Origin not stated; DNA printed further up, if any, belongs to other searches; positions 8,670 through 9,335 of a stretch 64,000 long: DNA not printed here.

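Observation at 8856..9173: Eukaryote-type C-type lectin domain with EPN and WND motifs in an archaeal membrane protein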

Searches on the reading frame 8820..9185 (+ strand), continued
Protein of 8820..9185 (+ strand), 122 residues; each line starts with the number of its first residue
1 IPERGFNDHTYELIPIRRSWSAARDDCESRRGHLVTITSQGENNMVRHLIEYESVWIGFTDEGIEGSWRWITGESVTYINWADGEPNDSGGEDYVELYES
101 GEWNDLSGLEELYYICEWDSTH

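Call 37: list_cluster_members(proteins=[P0112, P0200, P0181, P0196, P0162, P0165, P0106, P0099, P0095, P0097])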
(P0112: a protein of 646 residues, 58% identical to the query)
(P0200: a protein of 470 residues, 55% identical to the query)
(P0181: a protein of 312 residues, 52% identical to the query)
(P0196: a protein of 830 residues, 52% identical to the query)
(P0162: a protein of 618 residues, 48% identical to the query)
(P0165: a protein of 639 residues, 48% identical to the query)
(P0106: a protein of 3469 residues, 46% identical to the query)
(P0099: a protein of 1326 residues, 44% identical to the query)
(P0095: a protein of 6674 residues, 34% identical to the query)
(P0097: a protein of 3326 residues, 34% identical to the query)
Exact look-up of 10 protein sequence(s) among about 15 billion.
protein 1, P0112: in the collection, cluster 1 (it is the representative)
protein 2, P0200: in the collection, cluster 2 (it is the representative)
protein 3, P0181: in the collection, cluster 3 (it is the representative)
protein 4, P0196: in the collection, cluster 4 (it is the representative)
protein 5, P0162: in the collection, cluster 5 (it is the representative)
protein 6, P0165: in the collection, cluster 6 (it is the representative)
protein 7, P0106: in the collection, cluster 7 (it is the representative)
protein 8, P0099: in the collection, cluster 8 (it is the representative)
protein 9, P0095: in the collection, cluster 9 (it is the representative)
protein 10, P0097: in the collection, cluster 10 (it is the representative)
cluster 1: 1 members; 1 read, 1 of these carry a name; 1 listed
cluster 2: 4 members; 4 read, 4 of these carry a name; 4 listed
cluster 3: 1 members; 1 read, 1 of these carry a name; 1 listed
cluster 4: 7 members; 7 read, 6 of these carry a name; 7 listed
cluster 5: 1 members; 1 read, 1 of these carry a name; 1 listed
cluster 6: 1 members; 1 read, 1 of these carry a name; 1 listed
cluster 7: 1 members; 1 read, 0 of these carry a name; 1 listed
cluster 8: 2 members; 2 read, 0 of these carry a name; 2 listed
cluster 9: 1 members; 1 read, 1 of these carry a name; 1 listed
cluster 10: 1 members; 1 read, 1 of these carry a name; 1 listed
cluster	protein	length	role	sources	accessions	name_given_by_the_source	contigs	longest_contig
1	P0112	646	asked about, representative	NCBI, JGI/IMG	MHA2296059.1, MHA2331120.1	MAG: lectin-like protein [Candidatus Hodarchaeales archaeon] | hypothetical protein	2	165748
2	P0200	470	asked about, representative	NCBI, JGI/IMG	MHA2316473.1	MAG: lectin-like protein [Candidatus Hodarchaeales archaeon] | hypothetical protein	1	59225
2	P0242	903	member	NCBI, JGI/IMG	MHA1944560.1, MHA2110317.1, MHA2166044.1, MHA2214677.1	MAG: lectin-like protein [Candidatus Hodarchaeales archaeon] | parallel beta-helix repeat protein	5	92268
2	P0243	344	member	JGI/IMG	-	parallel beta-helix repeat protein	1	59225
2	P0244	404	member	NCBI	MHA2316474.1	MAG: NosD domain-containing protein [Candidatus Hodarchaeales archaeon]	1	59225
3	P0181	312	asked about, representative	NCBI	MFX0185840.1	MAG: C-type lectin domain-containing protein [Candidatus Hodarchaeota archaeon]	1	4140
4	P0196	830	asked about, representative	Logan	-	-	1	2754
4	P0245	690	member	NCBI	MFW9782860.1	MAG: GH25 family lysozyme, partial [Candidatus Heimdallarchaeota archaeon]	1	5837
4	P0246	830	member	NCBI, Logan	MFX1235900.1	MAG: GH25 family lysozyme [Promethearchaeota archaeon]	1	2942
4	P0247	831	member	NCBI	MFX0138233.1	MAG: GH25 family lysozyme [Candidatus Hodarchaeota archaeon]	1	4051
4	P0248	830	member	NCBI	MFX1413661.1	MAG: GH25 family lysozyme [Promethearchaeota archaeon]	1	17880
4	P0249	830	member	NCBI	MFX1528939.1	MAG: GH25 family lysozyme [Promethearchaeota archaeon]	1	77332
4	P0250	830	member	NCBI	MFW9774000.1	MAG: GH25 family lysozyme [Candidatus Thorarchaeota archaeon]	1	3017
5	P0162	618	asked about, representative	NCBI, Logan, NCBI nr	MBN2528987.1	MAG: trypsin-like peptidase domain-containing protein [Deltaproteobacteria bacterium] | trypsin-like peptidase domain-containing protein [Deltaproteobacteria bacterium]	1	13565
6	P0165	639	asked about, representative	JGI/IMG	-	hypothetical protein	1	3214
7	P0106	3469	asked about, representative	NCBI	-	-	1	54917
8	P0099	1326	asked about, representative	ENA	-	-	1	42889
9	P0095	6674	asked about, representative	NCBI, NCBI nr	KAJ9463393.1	hypothetical protein DIPPA_08808 [Diplonema papillatum]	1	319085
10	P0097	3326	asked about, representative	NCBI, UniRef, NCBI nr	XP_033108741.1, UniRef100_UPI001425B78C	uncharacterized protein LOC117110226 [Anneissia japonica] | uncharacterized protein LOC117110226 n=1 Tax=Anneissia japonica TaxID=1529436 ...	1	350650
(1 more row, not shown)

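Call 66: search_protein_families(library=pfam, proteins=[L004:4347-7262:+, L003:2142-6002:+, L005:1-3306:+, P0196, P0112, P0162, P0242], max_evalue=0.00001)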
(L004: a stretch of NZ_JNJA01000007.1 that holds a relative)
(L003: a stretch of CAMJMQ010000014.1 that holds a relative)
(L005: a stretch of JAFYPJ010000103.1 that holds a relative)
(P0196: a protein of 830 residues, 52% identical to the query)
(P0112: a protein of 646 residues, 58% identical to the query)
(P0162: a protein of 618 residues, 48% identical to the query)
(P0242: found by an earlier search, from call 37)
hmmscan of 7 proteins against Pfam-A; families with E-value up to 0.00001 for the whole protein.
L004:4347-7262:+ (972 aa): 2 families
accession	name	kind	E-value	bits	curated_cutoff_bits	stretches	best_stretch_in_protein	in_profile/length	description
PF00059.27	Lectin_C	-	9.6e-22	78.2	22.6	1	230-335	3-106/107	Lectin C-type domain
PF07819.20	PGAP1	-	1.1e-07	32.3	24.3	1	620-679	90-151/233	PGAP1-like alpha/beta domain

L003:2142-6002:+ (1287 aa): 4 families
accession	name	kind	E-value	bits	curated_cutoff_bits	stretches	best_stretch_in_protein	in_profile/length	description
PF00059.27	Lectin_C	-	3.3e-101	333.8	22.6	6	962-1072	2-106/107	Lectin C-type domain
PF14200.12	RicinB_lectin_2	-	4.4e-16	59.8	25.6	1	304-392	1-89/89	Ricin-type beta-trefoil lectin domain-like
PF00652.28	Ricin_B_lectin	-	1.8e-08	35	29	0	285-355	58-126/126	Ricin-type beta-trefoil lectin domain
PF00404.24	Dockerin_1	-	3.4e-08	34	22.9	1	1218-1273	1-56/57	Dockerin type I domain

L005:1-3306:+ (1102 aa): 1 family
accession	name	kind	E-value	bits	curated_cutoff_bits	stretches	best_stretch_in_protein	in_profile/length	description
PF00059.27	Lectin_C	-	4.4e-14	53.6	22.6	1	238-340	2-106/107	Lectin C-type domain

P0196 (830 aa): 4 families
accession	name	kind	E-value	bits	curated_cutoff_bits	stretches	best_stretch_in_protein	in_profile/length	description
PF01183.26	Glyco_hydro_25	-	4e-43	148.3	27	1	39-214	1-179/180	Glycosyl hydrolases family 25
PF00059.27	Lectin_C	-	7.2e-41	139.7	22.6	2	258-363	2-106/107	Lectin C-type domain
PF08239.17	SH3_3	-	2e-20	73.2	27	2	669-719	1-53/54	Bacterial SH3 domain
PF12671.13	Amidase_6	-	8.7e-19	68.6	23.2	1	501-643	4-152/163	Putative amidase domain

P0112 (646 aa): 1 family
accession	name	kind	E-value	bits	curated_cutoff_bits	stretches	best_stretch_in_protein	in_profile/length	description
PF00059.27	Lectin_C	-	1.4e-71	238.5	22.6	3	292-394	2-106/107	Lectin C-type domain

P0162 (618 aa): 3 families
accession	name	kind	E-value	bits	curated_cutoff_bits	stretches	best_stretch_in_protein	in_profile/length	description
PF00059.27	Lectin_C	-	1.1e-64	216.3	22.6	3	282-388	2-107/107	Lectin C-type domain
PF13365.12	Trypsin_2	-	7.4e-15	56.4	27.6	1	98-240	1-144/144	Trypsin-like peptidase domain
PF00089.32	Trypsin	-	2e-09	38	20.6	1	92-250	17-205/220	Trypsin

P0242 (903 aa): 3 families
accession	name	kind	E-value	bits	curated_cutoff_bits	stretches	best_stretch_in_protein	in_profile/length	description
PF00059.27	Lectin_C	-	1.4e-38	132.3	22.6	2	81-188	2-107/107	Lectin C-type domain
PF13229.12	Beta_helix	-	2.4e-38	131.7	25.9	3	418-551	22-157/158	Right handed beta helix region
PF05048.19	NosD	-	1.2e-25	90.7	23.6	2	369-522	18-162/212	Periplasmic copper-binding protein (NosD)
